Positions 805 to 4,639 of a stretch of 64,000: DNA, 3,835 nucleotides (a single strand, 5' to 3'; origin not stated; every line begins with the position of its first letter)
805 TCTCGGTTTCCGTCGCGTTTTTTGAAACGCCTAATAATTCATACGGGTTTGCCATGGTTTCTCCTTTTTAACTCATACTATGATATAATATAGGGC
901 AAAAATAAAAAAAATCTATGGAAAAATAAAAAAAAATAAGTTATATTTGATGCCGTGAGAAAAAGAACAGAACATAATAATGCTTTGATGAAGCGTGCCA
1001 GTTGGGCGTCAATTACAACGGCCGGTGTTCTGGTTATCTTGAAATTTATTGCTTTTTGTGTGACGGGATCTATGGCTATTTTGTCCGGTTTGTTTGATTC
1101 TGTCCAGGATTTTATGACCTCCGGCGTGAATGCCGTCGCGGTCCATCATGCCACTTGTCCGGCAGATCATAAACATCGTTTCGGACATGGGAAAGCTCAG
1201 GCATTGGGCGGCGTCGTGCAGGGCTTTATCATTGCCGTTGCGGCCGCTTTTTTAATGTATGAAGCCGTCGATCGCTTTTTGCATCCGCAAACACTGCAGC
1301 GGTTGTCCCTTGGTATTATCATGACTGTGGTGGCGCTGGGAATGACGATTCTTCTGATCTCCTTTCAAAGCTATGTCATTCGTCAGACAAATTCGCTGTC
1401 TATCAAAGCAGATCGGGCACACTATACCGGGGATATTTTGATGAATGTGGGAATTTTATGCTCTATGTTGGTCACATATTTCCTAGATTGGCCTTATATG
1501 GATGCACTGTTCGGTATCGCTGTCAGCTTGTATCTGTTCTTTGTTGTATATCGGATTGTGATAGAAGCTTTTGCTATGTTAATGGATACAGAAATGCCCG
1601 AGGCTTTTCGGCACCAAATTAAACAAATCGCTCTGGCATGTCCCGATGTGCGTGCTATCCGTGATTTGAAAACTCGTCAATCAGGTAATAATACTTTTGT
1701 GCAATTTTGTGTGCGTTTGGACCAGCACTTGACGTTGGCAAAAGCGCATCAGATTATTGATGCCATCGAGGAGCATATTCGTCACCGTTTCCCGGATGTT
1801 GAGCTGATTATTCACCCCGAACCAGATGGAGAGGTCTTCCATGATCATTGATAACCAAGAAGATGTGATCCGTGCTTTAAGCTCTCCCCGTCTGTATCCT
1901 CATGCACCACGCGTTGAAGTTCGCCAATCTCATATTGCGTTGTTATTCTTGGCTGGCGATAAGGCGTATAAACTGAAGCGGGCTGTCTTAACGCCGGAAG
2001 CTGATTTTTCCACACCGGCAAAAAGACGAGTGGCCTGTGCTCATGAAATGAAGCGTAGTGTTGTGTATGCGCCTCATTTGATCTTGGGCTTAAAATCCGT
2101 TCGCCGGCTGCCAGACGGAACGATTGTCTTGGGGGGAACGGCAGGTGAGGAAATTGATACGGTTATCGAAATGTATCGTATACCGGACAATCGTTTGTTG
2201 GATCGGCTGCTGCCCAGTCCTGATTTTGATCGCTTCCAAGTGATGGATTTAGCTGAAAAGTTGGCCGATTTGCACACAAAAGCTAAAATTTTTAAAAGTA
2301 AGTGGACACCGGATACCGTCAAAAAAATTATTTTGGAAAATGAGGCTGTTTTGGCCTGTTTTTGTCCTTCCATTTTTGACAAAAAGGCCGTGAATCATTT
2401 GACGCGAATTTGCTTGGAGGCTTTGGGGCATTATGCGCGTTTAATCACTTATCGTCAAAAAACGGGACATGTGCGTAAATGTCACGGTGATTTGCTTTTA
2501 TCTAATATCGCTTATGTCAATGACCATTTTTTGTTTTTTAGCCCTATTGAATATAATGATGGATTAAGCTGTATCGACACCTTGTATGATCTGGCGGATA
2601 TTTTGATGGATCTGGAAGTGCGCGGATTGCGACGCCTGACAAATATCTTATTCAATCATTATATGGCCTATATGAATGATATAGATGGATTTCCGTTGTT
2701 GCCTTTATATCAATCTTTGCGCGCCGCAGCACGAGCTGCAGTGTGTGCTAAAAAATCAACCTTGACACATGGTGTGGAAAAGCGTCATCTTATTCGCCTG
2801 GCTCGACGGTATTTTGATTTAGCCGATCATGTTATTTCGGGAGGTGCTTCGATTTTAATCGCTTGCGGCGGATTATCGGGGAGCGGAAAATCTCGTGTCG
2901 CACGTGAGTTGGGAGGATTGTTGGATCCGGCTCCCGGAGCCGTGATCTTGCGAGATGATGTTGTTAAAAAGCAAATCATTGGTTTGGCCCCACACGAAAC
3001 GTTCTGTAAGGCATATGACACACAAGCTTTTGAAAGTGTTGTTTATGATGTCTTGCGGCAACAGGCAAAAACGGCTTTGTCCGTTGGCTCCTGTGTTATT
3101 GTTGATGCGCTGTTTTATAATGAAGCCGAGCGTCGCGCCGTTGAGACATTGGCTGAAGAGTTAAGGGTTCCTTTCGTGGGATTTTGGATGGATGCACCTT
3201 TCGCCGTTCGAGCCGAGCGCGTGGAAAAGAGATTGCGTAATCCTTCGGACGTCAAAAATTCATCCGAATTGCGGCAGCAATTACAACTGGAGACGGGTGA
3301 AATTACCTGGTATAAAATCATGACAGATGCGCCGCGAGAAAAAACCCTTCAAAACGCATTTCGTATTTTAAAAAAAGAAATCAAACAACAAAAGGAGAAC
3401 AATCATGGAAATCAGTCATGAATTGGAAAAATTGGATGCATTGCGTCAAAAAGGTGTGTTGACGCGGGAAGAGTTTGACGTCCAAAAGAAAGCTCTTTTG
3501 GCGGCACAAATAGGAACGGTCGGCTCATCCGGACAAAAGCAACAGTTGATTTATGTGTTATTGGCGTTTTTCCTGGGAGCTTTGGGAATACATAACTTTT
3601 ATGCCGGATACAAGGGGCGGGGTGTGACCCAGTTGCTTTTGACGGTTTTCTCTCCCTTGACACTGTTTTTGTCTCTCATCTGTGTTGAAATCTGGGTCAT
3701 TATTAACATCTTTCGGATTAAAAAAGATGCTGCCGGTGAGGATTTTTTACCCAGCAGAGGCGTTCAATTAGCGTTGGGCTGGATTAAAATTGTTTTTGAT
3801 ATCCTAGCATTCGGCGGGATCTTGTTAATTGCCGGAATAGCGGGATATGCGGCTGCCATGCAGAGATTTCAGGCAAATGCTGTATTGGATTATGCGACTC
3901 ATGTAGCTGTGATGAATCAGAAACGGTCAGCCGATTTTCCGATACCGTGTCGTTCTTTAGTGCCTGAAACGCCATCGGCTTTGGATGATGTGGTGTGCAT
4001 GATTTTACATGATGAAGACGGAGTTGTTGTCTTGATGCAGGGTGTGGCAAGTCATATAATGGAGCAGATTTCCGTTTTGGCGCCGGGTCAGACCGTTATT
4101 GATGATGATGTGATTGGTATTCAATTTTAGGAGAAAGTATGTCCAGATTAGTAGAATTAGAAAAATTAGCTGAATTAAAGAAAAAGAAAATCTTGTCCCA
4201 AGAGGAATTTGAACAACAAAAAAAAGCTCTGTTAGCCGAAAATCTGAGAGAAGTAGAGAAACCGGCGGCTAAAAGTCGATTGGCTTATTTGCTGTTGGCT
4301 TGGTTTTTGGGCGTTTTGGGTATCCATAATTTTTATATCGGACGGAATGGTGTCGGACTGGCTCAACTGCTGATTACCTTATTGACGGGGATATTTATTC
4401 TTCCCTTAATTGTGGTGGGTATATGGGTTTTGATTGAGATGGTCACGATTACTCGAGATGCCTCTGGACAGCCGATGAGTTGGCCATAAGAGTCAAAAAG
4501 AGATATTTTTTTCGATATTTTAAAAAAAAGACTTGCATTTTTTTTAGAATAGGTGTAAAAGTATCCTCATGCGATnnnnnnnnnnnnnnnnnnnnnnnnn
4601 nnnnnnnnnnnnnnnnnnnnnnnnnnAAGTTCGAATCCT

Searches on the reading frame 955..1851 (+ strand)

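Call 23: search_protein_families(library=pfam, proteins=[window:955-1851:+], max_evalue=0.0001)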
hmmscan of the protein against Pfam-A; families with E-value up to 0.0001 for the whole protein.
window:955-1851:+ (298 aa): 2 families
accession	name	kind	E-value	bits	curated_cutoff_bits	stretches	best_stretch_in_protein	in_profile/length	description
PF01545.26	Cation_efflux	-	1.1e-38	133.5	26.6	1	17-210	2-198/198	Cation efflux family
PF16916.11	ZT_dimer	-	4.8e-21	75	26.7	1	215-290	2-77/78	Dimerisation domain of Zinc Transporter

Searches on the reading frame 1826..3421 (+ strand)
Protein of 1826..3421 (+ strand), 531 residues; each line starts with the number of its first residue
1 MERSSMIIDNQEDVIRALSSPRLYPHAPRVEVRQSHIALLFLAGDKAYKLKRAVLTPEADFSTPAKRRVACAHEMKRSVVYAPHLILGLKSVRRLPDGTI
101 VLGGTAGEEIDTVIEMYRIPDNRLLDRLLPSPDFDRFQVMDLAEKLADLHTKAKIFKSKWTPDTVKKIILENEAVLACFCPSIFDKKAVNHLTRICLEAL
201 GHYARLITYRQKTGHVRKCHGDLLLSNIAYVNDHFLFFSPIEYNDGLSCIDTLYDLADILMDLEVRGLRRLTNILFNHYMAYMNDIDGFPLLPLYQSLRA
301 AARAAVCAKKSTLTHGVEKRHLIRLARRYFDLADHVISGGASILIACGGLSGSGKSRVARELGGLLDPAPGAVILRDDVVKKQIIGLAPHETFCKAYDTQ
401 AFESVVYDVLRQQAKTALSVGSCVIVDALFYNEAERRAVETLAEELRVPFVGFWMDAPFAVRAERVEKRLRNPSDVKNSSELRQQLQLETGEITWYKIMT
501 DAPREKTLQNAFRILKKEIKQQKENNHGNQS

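Call 23: search_protein_families(library=pfam, proteins=[window:1826-3421:+], max_evalue=0.0001)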
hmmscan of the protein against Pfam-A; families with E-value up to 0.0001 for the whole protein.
window:1826-3421:+ (531 aa): 3 families
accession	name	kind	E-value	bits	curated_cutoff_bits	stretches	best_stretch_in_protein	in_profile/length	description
PF13671.12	AAA_33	-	1.8e-20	74.1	27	1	344-484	1-136/143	AAA domain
PF13238.12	AAA_18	-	2.2e-06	28.6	29.4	1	346-481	2-123/128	AAA domain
PF08433.16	KTI12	-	1.7e-05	24.9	22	1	344-470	3-120/271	Chromatin associated protein KTI12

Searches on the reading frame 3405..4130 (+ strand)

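Call 23: search_protein_families(library=pfam, proteins=[window:3405-4130:+], max_evalue=0.0001)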
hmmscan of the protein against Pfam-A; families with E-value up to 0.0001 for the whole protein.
window:3405-4130:+ (241 aa): 2 families
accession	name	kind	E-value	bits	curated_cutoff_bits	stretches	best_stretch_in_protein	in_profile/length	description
PF05154.21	TM2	-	2.3e-11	44.2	27.9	1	44-86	2-42/51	TM2 domain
PF09851.14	SHOCT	-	2.1e-07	30.9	27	1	6-32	2-28/28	Short C-terminal domain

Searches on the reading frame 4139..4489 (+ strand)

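Call 23: search_protein_families(library=pfam, proteins=[window:4139-4489:+], max_evalue=0.0001)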
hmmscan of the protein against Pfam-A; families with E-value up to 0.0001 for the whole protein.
window:4139-4489:+ (116 aa): 2 families
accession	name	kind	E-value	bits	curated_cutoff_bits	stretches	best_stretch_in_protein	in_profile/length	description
PF05154.21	TM2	-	8.2e-11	42.4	27.9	1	45-89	3-46/51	TM2 domain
PF09851.14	SHOCT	-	1.2e-05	25.3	27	1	6-32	2-28/28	Short C-terminal domain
